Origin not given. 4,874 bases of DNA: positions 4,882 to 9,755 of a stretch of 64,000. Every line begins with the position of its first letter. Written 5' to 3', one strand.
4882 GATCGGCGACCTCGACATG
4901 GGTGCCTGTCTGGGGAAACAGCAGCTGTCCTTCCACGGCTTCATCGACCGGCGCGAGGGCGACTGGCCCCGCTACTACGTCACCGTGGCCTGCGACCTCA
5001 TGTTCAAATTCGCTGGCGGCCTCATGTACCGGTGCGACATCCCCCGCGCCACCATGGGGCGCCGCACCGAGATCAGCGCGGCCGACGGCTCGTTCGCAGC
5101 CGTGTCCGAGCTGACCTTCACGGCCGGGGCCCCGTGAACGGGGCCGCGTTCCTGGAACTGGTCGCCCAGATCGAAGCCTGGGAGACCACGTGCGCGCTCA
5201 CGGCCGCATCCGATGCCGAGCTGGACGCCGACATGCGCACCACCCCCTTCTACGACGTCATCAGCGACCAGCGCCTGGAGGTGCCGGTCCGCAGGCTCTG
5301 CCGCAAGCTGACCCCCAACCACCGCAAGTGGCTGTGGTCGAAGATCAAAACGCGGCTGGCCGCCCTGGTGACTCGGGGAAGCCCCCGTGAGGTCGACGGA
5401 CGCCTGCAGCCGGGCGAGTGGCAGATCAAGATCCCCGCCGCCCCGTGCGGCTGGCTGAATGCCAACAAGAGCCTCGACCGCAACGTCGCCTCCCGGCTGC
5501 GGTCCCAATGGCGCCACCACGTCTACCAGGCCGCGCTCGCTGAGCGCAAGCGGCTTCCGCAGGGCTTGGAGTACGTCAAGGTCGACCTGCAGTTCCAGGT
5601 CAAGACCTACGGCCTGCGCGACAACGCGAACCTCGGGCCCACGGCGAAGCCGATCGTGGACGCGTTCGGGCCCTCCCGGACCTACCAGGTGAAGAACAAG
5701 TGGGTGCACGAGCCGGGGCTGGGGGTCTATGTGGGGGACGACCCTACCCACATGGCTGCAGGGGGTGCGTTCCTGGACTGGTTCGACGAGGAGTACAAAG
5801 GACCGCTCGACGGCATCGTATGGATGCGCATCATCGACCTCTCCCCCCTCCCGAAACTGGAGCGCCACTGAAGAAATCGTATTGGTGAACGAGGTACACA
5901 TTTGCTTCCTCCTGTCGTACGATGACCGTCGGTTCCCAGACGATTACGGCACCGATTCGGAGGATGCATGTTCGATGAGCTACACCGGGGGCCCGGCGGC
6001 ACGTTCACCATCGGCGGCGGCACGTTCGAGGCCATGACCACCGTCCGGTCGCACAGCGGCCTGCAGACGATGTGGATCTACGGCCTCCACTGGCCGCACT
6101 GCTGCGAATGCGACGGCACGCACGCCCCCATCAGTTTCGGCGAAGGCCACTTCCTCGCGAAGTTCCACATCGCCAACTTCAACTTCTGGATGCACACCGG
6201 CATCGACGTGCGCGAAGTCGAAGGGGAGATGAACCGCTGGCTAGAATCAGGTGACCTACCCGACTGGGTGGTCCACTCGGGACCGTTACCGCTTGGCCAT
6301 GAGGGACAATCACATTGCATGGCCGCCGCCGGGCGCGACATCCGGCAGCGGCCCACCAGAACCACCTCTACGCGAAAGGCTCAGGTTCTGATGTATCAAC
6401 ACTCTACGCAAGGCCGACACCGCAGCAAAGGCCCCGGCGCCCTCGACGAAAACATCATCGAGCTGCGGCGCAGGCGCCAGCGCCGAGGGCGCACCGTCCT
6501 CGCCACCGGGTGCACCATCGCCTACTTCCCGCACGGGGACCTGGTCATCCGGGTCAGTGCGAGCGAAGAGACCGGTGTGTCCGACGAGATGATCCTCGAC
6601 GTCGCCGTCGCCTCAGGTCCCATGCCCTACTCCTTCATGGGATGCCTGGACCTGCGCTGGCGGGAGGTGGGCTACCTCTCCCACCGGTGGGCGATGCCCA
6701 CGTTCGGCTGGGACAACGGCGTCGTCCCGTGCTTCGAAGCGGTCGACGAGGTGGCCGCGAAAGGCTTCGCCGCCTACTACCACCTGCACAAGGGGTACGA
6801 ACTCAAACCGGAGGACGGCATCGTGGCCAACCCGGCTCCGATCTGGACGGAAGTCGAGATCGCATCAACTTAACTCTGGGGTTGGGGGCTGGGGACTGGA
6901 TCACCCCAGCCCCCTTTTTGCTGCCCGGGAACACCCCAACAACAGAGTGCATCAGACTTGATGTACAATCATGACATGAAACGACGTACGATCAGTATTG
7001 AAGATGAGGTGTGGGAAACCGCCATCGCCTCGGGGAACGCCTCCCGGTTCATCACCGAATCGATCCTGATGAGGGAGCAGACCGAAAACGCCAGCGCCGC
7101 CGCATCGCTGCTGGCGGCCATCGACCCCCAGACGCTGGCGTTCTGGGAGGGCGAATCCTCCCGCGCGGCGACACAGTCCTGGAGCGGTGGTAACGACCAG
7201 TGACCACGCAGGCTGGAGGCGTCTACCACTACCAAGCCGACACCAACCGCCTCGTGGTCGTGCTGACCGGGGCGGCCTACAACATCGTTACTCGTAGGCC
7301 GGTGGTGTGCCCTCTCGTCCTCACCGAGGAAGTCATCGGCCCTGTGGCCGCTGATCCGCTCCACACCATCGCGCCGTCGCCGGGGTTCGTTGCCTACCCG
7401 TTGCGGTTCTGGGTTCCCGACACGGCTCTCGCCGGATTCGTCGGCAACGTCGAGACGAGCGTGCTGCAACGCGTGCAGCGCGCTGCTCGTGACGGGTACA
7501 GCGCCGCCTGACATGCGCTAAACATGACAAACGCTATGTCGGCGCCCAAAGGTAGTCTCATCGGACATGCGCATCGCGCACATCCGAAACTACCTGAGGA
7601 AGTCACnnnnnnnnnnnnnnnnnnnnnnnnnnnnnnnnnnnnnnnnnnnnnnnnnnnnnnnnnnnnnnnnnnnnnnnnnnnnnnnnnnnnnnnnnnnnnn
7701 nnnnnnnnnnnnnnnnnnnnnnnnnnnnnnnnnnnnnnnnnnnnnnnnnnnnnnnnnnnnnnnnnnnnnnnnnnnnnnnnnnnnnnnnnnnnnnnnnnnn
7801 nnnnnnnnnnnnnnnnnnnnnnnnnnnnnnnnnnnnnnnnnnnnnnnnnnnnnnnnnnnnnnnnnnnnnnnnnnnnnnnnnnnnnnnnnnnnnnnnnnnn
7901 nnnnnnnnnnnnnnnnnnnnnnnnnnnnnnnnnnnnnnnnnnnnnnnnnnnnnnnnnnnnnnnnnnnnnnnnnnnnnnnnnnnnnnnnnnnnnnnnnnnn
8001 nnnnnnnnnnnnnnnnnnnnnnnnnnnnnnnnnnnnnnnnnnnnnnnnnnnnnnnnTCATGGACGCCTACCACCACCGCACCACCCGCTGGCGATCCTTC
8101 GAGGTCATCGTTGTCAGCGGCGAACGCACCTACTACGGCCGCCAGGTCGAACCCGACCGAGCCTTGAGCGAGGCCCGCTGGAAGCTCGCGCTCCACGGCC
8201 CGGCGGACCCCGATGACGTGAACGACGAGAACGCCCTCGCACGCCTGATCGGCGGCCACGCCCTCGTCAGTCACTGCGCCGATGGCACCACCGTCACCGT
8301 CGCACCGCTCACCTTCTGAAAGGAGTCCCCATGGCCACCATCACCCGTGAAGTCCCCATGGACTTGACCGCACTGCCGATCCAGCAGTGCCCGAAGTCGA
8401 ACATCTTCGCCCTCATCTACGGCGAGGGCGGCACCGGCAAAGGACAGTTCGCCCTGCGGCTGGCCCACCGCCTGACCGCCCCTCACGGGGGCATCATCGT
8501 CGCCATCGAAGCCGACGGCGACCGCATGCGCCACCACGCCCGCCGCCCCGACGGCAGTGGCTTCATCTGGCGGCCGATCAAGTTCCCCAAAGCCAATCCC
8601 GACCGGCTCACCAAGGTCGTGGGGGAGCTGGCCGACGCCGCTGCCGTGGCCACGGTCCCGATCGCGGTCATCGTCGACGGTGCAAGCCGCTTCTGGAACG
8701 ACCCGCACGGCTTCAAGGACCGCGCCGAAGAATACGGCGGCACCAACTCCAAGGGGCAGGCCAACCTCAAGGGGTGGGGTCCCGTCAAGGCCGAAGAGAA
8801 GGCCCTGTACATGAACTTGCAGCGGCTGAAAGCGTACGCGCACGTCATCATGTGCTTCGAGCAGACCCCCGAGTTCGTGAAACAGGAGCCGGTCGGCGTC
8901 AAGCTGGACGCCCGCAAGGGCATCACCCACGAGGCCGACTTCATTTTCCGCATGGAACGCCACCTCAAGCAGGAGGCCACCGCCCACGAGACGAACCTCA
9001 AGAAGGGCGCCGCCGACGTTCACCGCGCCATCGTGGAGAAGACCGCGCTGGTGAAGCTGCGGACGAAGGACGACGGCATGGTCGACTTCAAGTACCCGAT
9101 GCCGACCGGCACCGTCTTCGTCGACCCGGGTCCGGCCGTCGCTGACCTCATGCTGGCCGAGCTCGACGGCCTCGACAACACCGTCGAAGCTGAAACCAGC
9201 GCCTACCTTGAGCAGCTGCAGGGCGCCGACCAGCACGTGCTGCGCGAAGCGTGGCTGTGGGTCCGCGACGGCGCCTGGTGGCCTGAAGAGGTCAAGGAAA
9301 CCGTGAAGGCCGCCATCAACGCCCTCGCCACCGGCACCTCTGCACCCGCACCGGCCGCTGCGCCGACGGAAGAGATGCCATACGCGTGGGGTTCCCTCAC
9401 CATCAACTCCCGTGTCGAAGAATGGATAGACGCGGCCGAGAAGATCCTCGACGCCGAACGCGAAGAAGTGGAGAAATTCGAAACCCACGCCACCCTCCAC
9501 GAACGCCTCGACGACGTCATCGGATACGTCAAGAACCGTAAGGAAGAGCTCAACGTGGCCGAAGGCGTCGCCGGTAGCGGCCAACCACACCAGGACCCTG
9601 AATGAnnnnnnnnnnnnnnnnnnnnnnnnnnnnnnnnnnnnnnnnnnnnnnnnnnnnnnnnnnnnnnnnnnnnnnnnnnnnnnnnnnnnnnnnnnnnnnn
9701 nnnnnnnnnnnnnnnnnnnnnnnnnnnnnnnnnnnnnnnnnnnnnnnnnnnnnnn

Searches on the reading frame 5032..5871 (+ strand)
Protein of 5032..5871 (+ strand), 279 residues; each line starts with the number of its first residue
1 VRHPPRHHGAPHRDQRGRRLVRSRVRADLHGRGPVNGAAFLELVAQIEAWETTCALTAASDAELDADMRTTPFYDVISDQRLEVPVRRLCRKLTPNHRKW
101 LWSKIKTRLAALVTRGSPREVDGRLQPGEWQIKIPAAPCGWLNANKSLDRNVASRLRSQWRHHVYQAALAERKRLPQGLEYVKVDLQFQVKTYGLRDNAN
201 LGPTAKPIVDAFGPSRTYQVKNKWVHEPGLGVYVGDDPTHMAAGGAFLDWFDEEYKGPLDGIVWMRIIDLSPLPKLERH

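Call 90: search_protein_families(library=phrogs, max_evalue=0.001, proteins=[window:5032-5871:+])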
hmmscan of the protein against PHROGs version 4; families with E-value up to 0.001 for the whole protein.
window:5032-5871:+ (279 aa): 1 family
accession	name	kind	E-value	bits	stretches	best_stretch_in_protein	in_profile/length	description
phrog_34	-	DNA, RNA and nucleotide metabolism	0.00053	20.7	1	141-212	91-157/259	RusA-like Holliday junction resolvase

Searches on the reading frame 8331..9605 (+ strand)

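Call 8: search_protein_families(library=pfam, max_evalue=0.001, proteins=[window:8331-9605:+])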
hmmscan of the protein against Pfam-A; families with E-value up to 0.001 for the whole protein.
window:8331-9605:+ (424 aa): 1 family
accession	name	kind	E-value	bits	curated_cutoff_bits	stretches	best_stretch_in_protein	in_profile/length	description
PF13479.12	AAA_24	-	6.1e-08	33.2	27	1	27-214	5-174/195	AAA domain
